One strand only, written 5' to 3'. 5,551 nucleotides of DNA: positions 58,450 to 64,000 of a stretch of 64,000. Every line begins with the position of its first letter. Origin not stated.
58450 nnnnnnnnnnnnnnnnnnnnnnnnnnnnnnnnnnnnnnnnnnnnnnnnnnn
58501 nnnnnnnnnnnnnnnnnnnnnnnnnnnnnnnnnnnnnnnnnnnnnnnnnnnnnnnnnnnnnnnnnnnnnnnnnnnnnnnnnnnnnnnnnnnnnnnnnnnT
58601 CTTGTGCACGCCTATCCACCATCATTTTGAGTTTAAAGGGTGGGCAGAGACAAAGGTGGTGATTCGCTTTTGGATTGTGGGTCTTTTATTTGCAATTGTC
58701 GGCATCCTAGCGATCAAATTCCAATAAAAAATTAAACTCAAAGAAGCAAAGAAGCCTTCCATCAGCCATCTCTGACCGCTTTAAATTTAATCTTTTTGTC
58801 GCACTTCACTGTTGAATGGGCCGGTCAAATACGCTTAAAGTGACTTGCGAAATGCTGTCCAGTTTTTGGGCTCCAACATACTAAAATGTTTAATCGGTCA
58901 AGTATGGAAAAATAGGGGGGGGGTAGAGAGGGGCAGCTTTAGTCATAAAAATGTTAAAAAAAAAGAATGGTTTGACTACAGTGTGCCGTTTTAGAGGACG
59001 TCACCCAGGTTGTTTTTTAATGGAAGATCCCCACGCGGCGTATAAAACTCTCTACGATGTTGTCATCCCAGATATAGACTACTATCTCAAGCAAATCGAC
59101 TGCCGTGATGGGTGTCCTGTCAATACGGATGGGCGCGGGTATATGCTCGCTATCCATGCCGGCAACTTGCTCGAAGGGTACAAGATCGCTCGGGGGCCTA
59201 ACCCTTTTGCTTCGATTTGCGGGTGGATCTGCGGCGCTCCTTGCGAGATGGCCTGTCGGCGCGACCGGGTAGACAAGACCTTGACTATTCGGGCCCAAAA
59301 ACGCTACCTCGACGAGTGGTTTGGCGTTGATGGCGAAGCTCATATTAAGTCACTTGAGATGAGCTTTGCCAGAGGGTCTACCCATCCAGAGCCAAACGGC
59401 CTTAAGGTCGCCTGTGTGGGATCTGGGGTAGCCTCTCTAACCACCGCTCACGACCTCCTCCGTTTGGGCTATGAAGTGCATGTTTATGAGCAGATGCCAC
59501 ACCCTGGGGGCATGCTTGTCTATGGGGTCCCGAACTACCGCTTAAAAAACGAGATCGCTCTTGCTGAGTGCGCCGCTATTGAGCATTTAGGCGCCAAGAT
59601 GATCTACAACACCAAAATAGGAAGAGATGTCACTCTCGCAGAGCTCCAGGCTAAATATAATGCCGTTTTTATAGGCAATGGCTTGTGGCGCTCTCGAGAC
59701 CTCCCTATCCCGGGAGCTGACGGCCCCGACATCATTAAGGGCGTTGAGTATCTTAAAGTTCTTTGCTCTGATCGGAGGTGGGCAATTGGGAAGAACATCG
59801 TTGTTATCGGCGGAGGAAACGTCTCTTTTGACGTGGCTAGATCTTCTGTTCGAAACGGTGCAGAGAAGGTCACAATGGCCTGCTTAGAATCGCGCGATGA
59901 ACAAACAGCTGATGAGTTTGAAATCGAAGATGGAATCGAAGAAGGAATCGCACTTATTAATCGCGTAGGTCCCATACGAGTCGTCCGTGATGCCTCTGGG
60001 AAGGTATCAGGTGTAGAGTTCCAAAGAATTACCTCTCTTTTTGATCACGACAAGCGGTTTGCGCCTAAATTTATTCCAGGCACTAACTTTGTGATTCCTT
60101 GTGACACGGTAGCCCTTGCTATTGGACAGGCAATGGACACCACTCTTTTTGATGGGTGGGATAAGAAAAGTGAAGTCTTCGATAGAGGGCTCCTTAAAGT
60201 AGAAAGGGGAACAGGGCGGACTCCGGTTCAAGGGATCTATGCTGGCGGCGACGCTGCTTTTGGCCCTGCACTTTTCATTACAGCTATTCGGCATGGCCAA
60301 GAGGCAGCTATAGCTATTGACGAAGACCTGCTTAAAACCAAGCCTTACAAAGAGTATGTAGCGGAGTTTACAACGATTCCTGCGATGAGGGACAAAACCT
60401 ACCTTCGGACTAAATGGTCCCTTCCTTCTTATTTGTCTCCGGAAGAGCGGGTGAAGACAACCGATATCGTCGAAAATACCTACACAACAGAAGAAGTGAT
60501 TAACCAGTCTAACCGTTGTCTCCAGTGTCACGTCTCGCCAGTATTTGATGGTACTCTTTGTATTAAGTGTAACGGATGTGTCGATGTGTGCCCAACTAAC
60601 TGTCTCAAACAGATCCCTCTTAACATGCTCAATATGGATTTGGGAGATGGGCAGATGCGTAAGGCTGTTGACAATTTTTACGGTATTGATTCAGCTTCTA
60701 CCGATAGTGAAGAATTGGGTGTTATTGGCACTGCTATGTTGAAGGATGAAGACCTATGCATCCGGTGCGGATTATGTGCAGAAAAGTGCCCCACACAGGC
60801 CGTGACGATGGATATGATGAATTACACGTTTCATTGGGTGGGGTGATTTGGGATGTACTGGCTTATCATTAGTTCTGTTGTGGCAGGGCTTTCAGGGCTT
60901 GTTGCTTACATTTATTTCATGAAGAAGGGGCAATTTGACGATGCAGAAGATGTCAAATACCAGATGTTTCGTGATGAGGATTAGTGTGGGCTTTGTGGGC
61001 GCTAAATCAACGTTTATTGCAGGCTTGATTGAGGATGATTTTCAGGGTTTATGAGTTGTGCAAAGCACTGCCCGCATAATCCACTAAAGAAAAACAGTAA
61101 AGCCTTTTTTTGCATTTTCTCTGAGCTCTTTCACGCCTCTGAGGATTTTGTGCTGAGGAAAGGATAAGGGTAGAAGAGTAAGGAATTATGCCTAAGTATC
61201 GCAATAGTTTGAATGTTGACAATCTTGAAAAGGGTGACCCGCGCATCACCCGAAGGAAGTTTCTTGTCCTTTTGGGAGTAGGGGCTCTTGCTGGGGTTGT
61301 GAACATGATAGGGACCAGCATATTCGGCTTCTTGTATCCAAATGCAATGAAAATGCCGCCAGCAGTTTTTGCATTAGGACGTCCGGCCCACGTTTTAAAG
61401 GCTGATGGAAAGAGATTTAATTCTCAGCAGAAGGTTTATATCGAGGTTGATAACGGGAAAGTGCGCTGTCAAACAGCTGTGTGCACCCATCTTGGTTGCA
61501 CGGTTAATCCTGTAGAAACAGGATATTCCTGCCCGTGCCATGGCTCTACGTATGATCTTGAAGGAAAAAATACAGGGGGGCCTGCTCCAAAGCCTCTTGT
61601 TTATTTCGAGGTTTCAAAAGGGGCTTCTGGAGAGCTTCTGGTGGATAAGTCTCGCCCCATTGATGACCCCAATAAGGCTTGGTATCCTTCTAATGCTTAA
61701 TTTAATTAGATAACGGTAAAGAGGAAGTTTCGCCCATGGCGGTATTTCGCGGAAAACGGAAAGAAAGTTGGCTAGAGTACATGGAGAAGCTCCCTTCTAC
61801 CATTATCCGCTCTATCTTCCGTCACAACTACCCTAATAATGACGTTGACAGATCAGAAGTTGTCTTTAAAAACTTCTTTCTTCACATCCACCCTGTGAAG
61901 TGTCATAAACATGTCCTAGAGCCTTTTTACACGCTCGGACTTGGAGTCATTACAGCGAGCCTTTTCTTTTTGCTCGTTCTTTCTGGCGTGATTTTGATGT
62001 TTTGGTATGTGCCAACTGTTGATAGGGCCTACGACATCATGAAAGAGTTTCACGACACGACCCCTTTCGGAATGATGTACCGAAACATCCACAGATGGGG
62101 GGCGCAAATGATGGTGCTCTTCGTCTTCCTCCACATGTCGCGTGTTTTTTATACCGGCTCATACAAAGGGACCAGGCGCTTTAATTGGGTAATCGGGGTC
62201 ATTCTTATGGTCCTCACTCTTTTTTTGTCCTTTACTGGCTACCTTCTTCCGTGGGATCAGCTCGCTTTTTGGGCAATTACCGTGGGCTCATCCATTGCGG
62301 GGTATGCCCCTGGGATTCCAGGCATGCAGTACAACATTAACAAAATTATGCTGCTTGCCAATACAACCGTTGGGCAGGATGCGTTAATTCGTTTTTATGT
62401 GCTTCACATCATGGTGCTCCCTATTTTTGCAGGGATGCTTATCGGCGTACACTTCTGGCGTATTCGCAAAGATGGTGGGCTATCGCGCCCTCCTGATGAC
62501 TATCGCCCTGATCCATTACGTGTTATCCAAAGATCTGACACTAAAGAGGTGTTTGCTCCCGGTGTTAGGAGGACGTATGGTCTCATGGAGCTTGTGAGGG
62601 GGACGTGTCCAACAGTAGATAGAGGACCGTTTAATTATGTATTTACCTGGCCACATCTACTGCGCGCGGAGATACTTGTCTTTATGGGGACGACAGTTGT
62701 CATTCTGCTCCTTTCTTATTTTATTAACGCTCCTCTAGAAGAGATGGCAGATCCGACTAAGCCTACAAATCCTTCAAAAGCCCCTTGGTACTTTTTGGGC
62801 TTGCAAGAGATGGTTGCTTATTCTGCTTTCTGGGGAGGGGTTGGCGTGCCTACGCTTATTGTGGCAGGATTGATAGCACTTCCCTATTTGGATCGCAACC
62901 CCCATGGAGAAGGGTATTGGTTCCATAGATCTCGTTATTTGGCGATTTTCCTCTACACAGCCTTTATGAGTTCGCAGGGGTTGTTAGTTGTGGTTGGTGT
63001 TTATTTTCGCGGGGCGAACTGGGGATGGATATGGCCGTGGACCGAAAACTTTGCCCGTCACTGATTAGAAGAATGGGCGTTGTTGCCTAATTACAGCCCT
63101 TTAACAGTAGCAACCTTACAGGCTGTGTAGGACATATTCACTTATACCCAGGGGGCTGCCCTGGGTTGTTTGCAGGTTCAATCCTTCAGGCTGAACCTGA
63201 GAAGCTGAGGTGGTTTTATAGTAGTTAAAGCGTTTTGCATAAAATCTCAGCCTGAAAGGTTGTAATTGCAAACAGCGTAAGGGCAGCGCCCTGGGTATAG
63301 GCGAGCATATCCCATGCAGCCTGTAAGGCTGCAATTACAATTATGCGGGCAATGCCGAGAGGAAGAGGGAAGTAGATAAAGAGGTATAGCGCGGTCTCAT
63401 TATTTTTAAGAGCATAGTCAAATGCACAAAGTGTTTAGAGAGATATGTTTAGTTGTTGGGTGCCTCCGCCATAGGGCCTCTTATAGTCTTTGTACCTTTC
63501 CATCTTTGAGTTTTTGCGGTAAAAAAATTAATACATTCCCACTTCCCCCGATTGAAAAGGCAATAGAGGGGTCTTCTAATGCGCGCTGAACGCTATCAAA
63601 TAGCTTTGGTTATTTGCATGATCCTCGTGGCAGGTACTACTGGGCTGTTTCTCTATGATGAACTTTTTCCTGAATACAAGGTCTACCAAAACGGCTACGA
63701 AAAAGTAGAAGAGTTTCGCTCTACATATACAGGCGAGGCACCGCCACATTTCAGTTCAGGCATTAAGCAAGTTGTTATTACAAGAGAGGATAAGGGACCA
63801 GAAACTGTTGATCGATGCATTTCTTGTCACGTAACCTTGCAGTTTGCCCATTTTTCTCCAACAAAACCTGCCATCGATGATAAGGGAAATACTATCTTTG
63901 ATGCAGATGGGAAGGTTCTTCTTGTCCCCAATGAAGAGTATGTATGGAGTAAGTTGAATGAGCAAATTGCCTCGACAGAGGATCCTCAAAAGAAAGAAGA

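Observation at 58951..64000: Rieske/cytochrome b/cytochrome c cluster preceded by a GltD-like NAD(P)H flavo-iron-sulfur protein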

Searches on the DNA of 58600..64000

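Call 69: search_rna_families(source=window, start=58600, end=64000, threshold=evalue, max_evalue=0.1)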
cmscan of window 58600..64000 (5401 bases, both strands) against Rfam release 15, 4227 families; matches with E-value up to 0.1: 0.
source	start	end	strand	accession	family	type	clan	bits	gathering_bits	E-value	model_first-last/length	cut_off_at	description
